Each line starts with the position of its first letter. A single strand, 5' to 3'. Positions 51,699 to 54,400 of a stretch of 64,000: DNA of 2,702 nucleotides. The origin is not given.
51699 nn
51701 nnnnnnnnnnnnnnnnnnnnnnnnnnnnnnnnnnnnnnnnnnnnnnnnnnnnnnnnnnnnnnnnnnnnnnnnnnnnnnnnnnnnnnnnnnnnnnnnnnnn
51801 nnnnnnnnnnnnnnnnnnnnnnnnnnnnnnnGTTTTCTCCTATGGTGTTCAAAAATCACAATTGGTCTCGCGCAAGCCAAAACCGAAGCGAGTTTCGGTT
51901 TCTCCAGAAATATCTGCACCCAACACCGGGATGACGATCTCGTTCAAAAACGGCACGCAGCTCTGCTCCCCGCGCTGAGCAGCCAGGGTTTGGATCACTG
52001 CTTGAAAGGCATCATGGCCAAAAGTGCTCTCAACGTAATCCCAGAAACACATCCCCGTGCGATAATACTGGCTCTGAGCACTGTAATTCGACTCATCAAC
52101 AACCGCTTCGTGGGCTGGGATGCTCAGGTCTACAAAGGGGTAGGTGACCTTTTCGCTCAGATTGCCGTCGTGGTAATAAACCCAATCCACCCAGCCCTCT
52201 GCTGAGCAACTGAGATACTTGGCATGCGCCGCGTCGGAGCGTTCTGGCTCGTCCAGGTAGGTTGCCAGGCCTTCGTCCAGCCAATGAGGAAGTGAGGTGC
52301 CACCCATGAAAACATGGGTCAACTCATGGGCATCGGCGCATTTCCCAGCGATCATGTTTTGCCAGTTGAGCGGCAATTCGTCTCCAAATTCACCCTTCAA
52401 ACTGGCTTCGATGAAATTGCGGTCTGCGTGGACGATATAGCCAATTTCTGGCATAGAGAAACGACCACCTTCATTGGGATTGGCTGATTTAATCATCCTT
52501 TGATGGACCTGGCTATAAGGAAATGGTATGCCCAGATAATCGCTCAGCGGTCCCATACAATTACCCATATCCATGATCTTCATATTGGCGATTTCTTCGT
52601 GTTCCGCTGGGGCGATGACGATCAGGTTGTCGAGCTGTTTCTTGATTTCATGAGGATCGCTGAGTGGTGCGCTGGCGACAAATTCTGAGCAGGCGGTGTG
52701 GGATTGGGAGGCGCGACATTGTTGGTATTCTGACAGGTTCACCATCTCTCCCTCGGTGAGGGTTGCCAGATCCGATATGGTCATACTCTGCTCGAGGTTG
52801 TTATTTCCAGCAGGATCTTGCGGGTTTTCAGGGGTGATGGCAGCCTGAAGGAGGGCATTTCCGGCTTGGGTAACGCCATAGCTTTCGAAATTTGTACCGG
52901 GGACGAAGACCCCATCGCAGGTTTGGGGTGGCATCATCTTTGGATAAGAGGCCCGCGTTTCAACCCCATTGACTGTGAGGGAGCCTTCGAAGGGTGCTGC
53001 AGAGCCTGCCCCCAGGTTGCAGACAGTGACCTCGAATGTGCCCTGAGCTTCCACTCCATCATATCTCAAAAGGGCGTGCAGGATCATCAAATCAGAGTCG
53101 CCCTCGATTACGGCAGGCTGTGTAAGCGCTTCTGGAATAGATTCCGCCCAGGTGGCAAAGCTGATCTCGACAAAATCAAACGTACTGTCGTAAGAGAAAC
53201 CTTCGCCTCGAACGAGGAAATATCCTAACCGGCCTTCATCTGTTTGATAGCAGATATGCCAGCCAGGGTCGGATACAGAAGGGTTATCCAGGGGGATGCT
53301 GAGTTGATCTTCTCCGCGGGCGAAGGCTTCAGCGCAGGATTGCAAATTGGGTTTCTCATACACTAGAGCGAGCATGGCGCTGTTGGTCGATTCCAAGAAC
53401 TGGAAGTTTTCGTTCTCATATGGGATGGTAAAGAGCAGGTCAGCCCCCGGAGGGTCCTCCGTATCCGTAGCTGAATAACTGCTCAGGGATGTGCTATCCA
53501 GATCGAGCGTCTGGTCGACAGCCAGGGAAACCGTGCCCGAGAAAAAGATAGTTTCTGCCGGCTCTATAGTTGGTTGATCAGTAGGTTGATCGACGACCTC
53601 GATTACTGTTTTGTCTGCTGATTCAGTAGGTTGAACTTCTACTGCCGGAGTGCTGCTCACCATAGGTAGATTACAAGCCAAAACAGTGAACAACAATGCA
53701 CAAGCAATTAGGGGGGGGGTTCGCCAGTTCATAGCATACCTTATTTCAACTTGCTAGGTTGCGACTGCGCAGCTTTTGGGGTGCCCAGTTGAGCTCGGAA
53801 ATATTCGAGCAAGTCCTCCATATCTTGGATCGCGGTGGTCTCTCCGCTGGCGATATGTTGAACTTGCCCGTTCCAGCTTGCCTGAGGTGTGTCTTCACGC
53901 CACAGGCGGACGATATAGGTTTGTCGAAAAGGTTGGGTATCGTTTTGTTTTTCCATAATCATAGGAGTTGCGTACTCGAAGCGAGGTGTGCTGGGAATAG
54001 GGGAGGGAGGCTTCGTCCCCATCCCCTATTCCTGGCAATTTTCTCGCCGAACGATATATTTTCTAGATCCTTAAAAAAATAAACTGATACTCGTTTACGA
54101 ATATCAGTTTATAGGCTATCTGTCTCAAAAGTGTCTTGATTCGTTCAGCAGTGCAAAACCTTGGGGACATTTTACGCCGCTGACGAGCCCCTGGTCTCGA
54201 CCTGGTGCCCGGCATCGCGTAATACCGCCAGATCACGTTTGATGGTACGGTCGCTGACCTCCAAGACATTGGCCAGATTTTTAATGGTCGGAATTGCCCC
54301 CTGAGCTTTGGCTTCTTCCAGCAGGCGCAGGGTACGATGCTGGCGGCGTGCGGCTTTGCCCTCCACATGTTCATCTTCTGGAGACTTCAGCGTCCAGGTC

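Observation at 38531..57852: Regulator-linked, paralog-rich operon of secreted lipoproteins carrying four divergent HExxH zincin domains (candidate undescribed extracellular system)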

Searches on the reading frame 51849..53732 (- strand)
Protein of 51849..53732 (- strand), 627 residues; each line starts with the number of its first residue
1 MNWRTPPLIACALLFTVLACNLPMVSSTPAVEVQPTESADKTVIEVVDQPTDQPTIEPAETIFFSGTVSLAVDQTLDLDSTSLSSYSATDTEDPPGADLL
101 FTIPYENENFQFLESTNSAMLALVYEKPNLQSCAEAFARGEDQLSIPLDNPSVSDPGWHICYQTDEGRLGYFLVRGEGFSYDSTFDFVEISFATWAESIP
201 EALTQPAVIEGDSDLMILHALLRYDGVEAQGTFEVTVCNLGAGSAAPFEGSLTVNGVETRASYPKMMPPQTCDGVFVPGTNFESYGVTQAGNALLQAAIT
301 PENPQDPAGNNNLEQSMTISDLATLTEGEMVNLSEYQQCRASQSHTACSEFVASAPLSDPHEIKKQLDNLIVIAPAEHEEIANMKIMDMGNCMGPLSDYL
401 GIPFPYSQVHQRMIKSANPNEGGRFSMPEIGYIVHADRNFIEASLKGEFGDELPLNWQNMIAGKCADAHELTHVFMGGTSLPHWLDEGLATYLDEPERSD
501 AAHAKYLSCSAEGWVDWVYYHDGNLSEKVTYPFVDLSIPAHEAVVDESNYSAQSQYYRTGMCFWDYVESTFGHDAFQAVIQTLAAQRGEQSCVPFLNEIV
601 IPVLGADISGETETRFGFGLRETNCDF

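Call 4: search_protein_families(library=pfam, proteins=[window:51849-53732:-], max_evalue=0.1)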
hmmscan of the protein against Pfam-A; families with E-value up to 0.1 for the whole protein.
window:51849-53732:- (627 aa): 0 families

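Call 5: search_protein_families(library=ncbifam, proteins=[window:51849-53732:-], max_evalue=0.1)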
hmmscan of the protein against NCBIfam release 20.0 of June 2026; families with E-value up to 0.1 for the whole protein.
window:51849-53732:- (627 aa): 0 families

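Call 10: find_homologous_proteins(query=window:51849-53732:-)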
Query window:51849-53732:- (627 aa): 6 proteins with E <= 0.001 among 8000 candidates.
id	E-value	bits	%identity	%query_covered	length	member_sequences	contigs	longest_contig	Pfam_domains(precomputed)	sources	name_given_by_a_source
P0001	0.0e+0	1455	100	100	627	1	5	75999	-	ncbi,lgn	-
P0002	0.0e+0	1071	74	100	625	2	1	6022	-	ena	-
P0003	0.0e+0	1037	71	100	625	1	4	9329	-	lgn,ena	-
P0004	2.8e-282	956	64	100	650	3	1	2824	-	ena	-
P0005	6.0e-72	261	35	69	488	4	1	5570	-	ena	-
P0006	1.5e-66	244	35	68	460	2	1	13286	-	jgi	jgi:hypothetical protein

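Call 11: find_encoding_contigs(protein=P0001, flank=10000, max_places=4)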
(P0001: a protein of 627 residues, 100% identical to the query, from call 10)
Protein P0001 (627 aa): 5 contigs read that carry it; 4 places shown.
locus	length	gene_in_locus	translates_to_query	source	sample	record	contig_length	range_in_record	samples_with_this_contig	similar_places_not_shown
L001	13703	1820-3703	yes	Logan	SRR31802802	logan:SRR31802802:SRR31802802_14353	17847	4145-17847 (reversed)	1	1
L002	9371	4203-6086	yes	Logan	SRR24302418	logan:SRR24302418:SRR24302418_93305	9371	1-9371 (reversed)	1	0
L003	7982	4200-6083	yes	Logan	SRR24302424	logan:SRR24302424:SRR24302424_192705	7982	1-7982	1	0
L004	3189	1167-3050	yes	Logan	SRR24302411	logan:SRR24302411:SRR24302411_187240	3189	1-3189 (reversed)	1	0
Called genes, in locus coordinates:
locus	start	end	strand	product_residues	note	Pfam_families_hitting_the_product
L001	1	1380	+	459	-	?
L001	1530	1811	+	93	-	-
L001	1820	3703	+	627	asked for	-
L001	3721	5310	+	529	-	-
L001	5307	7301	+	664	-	-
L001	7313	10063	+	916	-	-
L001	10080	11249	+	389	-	-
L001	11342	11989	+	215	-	-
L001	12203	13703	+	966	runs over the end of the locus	PF06119:NIDO (faint), PF07602:DUF1565, PF22842:Pel9A-like_beta_helix, PF05048:NosD, PF13229:Beta_helix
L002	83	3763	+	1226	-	PF03704:BTAD, PF13181:TPR_8 (faint), PF13191:AAA_16, PF13424:TPR_12, PF17874:TPR_MalT, PF13424:TPR_12, PF07900:DUF1670, PF08279:HTH_11 (weak), +3 more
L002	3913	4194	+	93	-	-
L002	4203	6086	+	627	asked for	-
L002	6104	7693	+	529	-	-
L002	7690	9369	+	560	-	?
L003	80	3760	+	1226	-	PF03704:BTAD, PF13181:TPR_8 (faint), PF13191:AAA_16, PF13424:TPR_12, PF17874:TPR_MalT, PF13424:TPR_12, PF07900:DUF1670, PF08279:HTH_11 (weak), +3 more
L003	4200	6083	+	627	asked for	-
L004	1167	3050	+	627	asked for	-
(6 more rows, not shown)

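Call 12: find_encoding_contigs(protein=P0003, flank=10000, max_places=4)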
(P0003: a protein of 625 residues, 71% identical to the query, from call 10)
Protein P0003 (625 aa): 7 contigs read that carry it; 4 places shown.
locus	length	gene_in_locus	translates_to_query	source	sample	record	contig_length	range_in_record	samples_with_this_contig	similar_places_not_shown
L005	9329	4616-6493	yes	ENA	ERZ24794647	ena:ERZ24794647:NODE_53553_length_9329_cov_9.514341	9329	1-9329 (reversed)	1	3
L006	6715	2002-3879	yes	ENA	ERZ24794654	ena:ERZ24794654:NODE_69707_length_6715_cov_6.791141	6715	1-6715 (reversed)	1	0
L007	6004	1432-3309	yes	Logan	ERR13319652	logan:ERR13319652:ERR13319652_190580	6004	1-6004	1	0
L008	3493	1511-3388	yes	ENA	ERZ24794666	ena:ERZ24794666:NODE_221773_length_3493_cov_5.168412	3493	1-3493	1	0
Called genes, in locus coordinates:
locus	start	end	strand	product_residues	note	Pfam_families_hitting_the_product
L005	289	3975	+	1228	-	PF03704:BTAD, PF13191:AAA_16, PF13401:AAA_22 (weak), PF13424:TPR_12 (weak), PF17874:TPR_MalT, PF13424:TPR_12, PF07900:DUF1670, PF08279:HTH_11 (weak), +5 more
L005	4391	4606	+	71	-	-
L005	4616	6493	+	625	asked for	-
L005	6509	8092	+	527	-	-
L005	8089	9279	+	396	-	PF16158:N_BRCA1_IG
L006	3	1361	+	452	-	?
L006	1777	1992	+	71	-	-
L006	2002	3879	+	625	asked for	-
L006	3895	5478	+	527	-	-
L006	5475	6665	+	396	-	PF16158:N_BRCA1_IG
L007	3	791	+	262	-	?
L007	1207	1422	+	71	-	-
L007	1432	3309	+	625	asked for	-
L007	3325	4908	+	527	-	-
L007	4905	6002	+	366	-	?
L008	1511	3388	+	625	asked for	-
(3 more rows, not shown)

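Call 13: find_encoding_contigs(protein=P0006, flank=10000, max_places=4)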
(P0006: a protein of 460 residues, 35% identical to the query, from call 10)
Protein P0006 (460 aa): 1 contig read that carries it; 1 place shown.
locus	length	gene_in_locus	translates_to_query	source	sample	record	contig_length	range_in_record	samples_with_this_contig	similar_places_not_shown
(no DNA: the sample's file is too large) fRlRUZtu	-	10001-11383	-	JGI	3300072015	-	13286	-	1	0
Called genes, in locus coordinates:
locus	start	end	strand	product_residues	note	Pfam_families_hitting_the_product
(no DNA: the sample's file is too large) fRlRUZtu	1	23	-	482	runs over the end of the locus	?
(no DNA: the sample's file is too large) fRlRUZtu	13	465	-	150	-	PF00582:Usp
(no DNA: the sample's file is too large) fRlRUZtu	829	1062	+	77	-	-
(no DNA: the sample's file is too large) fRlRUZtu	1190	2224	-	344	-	PF06144:DNA_pol3_delta, PF21694:DNA_pol3_delta_C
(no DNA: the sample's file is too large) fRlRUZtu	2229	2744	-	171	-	PF19928:DUF6391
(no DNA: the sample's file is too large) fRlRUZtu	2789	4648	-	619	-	PF00009:GTP_EFTU, PF22042:EF-G_D2, PF03144:GTP_EFTU_D2, PF00679:EFG_C, PF21018:BipA_C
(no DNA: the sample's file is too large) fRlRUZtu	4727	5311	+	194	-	-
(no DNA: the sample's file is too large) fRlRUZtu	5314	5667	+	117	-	-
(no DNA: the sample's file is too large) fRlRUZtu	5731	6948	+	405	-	PF00155:Aminotran_1_2, PF12897:Asp_aminotransf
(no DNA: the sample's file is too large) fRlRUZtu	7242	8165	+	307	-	PF02628:COX15-CtaA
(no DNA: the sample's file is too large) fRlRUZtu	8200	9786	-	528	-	PF00072:Response_reg, PF01590:GAF (weak), PF13185:GAF_2, PF13492:GAF_3 (weak), PF13487:HD_5, PF01966:HD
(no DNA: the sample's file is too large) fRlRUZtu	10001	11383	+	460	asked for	-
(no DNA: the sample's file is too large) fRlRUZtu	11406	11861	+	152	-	?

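Call 16: search_solved_structures(query=window:51849-53732:-, max_evalue=10)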
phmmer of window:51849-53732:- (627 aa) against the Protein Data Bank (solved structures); distinct sequences matched with E-value up to 10: 1.
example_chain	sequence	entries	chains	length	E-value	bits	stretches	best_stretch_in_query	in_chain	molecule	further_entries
6jti_A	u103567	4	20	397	0.61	11.9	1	563-589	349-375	Beta-hexosaminidase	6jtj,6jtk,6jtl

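Call 32: search_solved_structures(query=A1, max_evalue=10)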
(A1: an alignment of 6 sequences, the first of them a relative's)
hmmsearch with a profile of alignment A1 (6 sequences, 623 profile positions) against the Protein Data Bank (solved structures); distinct sequences matched with E-value up to 10: 1.
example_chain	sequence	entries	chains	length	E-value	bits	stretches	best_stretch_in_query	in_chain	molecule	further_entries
6jti_A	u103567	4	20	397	0.42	12.2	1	560-582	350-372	Beta-hexosaminidase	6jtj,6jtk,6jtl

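Call 61: search_protein_representatives(alignment_id=A1)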
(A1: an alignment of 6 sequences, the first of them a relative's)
Query: 6 sequences, 623 profile positions. Proteins with E-value up to 0.001 (for the whole library): 296; up to 1e-10: 187; up to 1e-30: 55. The best 150 are listed.
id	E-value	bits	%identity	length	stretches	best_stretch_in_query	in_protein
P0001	0.0e+00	1185.5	-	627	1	1-623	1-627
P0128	2.1e-159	548.4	-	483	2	185-622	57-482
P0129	5.8e-155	533.7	-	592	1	199-623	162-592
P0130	1.6e-125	436.4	-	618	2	200-623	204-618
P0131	2.3e-117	409.5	-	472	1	199-622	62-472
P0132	1.6e-112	393.5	-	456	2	193-621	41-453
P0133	1.2e-106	374.2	-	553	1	206-622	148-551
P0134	1.1e-96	341.2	-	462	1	162-622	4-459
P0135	7.4e-96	338.5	-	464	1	176-622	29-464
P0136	1.9e-89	317.3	-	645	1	2-623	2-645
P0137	3.5e-88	313.1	-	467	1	175-622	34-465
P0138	3.0e-85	303.5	-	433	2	354-622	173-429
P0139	1.9e-83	297.5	-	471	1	180-620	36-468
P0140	9.6e-81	288.6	-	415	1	202-622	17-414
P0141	1.1e-78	281.8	-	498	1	179-622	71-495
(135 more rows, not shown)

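Call 64: search_protein_families(library=pfam, alignment_id=A6, max_evalue=0.01)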
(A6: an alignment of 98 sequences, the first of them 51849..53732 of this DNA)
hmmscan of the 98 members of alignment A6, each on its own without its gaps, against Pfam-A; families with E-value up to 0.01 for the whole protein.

A. member 1, window:51849-53732:- (627 aa): 0 families

B. families by the number of members that match (of 98 scanned): 26 families (the first 25 are shown)
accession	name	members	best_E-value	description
PF13485.12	Peptidase_MA_2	12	1.3e-06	Peptidase MA superfamily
PF01433.26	Peptidase_M1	9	4.9e-07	Peptidase family M1 domain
PF00395.25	SLH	3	4.9e-22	S-layer homology domain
PF04450.18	BSP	3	0.00063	Peptidase of plants and bacteria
PF17957.7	Big_7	2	1.2e-07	Bacterial Ig domain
PF00050.26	Kazal_1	2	1.8e-07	Kazal-type serine protease inhibitor domain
PF07648.20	Kazal_2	2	2.3e-05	Kazal-type serine protease inhibitor domain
PF01752.23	Peptidase_M9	2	0.00066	Collagenase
PF00041.27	fn3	1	1.1e-05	Fibronectin type III domain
PF23768.1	DUF7167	1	2e-05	Domain of unknown function (DUF7167)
PF18911.6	PKD_4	1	0.00019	PKD domain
PF00093.24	VWC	1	0.00019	von Willebrand factor type C domain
PF22540.1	RET_CRD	1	0.00031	RET, Cysteine Rich Domain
PF00801.26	PKD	1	0.0011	PKD domain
PF23416.1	DUF7107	1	0.0028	Domain of unknown function (DUF7107)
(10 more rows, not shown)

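Call 65: search_solved_structures(query=A6, max_evalue=10, show_alignments=2)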
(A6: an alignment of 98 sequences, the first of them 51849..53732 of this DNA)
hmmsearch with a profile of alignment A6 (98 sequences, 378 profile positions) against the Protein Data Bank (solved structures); distinct sequences matched with E-value up to 10: 63 (the best 60 are shown).
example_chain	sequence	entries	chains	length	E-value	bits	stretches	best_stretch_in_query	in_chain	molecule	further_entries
6ea4_A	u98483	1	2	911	5e-06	29.3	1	145-327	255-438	Endoplasmic reticulum aminopeptidase 2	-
7p7p_A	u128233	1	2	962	6.2e-06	29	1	145-327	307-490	Endoplasmic reticulum aminopeptidase 2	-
7nsk_A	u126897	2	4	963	6.2e-06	29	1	145-327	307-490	Endoplasmic reticulum aminopeptidase 2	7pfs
7nup_A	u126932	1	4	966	6.3e-06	29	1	145-327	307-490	Endoplasmic reticulum aminopeptidase 2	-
3se6_A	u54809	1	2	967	6.3e-06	29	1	145-327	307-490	Endoplasmic reticulum aminopeptidase 2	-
5ab0_A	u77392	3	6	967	6.3e-06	29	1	145-327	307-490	ENDOPLASMATIC RETICULUM AMINOPEPTIDASE 2 | Endoplasmic reticulum aminopeptidase 2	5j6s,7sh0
4kx7_A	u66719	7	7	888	8.2e-06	28.6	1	60-240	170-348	Glutamyl aminopeptidase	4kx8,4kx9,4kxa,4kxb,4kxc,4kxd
4e36_A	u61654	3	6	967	4.8e-05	26.1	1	145-327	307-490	Endoplasmic reticulum aminopeptidase 2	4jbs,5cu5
5ab2_A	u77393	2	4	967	4.8e-05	26.1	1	145-327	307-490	ENDOPLASMIC RETICULUM AMINOPEPTIDASE 2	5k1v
9o5k_G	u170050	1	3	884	0.00013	24.7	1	122-241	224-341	Puromycin-sensitive aminopeptidase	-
8sw0_A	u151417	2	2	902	0.00013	24.7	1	122-241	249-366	Puromycin-sensitive aminopeptidase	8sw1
9ow3_A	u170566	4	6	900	0.00017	24.2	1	207-244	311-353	Aminopeptidase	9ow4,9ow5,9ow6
27oa_B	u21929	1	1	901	0.00017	24.2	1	207-244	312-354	Aminopeptidase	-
9xwa_A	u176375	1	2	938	0.00027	23.6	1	207-244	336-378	Aminopeptidase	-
4z7i_A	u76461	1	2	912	0.0011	21.7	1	143-242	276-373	Leucyl-cystinyl aminopeptidase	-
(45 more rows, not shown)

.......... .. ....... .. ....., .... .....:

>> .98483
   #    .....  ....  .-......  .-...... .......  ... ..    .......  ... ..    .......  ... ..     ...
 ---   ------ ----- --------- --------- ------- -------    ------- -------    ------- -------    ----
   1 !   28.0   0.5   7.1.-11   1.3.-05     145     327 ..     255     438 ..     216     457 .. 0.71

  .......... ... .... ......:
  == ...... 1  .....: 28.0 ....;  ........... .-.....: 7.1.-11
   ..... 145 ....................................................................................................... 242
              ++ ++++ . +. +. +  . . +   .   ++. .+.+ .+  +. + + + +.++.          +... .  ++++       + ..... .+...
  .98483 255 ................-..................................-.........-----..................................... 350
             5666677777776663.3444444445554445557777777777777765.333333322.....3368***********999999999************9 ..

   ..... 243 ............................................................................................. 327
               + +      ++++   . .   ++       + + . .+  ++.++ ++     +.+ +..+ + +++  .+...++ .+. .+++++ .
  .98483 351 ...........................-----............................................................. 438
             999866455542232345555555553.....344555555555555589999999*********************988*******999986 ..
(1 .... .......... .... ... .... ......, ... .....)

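Call 102: search_protein_families(library=padloc, proteins=[window:51849-53732:-], max_evalue=0.001)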
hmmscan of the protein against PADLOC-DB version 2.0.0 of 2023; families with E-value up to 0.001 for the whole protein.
window:51849-53732:- (627 aa): 0 families

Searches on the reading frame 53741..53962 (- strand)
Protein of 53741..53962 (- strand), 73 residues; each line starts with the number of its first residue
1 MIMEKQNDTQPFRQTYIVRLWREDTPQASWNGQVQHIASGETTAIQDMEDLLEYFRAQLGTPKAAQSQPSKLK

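Call 4: search_protein_families(library=pfam, proteins=[window:53741-53962:-], max_evalue=0.1)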
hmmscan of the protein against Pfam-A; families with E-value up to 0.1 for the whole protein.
window:53741-53962:- (73 aa): 0 families

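Call 5: search_protein_families(library=ncbifam, proteins=[window:53741-53962:-], max_evalue=0.1)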
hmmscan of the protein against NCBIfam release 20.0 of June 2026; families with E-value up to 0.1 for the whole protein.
window:53741-53962:- (73 aa): 0 families

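Call 57: find_related_loci(query=A5, collection=metagenome_contigs, flank=10000)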
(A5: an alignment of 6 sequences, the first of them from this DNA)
Query A5 (73 aa) in metagenome_contigs; peptide patterns used: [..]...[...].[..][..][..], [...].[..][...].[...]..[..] (x = any residue, [..] = any of these).
175 stretches matched a pattern, but none encodes a relative of the query by tblastn (E <= 1e-3).

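Call 102: search_protein_families(library=padloc, proteins=[window:53741-53962:-], max_evalue=0.001)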
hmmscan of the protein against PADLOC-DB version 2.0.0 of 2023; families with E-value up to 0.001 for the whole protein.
window:53741-53962:- (73 aa): 0 families

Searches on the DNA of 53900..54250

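Call 40: search_rna_families(source=window, start=53900, end=54250, threshold=evalue, max_evalue=10)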
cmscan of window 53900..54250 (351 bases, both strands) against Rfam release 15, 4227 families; matches with E-value up to 10: 13.
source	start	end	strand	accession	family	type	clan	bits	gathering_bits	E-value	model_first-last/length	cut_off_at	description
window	53990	54039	+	RF00363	mir-BART1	Gene; miRNA;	CL00097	21.9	70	0.022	1-70/70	no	mir-BART1 microRNA precursor family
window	53989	54037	+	RF01918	mir-1249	Gene; miRNA;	-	19.7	83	0.12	1-75/75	no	mir-1249 microRNA precursor family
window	54079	54110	-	RF03589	mir-5583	Gene; miRNA;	-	18.2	80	1.9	1-59/59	no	mir-5583 microRNA precursor family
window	53992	54100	-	RF02029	sraA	Gene; sRNA;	-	18.1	56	2.5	1-95/95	no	sraA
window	53988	54037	+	RF03340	mir-6511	Gene; miRNA;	-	17.4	87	2.5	1-67/67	no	mir-6511 microRNA precursor family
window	53980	54047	+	RF03486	mir-3940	Gene; miRNA;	-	17.2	84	1.8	1-92/92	no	mir-3940 microRNA precursor family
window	53969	54054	+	RF03831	mir-627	Gene; miRNA;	-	16.4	86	0.93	1-87/87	no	mir-627 microRNA precursor family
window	54163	54229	-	RF03929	mir-6579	Gene; miRNA;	-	15.8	47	3.7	1-68/68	no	mir-6579 microRNA precursor family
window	54078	54113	-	RF03483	MIR319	Gene; miRNA;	-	14.6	54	3.1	1-92/92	no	MIR319 microRNA precursor family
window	53984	54044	+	RF03967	mir-1270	Gene; miRNA;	-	14.5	90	3.8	1-83/83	no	mir-1270 microRNA precursor family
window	53986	54040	+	RF00771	mir-185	Gene; miRNA;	-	14.5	60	6.7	1-79/79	no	mir-185 microRNA precursor family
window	53989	54037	-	RF03831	mir-627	Gene; miRNA;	-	13.1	86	9.4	22-67/87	no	mir-627 microRNA precursor family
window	53988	54038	+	RF04133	MIR2646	Gene; miRNA;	-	12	245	3.2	1-256/256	no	MIR2646 microRNA precursor family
